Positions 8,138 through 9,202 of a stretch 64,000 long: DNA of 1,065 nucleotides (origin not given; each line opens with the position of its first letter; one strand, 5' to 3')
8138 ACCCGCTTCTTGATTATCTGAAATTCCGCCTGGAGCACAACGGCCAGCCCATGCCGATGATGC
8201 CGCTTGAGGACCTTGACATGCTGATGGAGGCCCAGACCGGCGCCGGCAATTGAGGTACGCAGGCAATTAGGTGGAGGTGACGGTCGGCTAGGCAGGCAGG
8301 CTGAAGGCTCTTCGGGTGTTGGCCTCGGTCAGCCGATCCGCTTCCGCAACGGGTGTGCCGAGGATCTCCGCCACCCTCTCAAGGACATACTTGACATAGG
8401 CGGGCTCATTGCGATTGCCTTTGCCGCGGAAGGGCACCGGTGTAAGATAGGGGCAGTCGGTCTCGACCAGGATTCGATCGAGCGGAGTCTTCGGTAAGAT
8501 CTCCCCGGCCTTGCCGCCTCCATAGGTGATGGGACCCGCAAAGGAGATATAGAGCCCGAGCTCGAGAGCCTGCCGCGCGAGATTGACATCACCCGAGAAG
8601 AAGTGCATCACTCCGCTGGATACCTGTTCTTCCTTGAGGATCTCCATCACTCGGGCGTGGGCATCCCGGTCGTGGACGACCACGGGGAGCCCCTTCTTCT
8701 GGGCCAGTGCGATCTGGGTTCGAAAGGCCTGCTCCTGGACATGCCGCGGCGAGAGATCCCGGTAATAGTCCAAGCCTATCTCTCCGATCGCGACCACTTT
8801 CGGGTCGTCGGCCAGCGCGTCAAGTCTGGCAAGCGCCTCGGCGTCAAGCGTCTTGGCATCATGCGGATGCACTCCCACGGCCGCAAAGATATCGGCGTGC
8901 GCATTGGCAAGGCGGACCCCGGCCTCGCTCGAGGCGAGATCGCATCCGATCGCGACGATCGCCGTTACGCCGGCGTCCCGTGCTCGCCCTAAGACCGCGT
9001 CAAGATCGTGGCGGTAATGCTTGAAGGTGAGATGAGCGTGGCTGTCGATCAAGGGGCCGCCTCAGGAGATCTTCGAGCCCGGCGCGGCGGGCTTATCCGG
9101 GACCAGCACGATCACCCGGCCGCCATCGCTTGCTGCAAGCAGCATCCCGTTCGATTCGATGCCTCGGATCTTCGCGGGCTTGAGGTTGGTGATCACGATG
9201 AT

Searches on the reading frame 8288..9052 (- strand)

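Call 55: search_protein_families(library=pfam, proteins=[window:8288-9052:-], max_evalue=0.00001)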
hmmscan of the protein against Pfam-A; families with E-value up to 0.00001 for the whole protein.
window:8288-9052:- (254 aa): 1 family
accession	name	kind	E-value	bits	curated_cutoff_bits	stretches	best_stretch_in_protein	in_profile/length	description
PF01026.27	TatD_DNase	-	1.9e-81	273.6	27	1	2-251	1-253/253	TatD related DNase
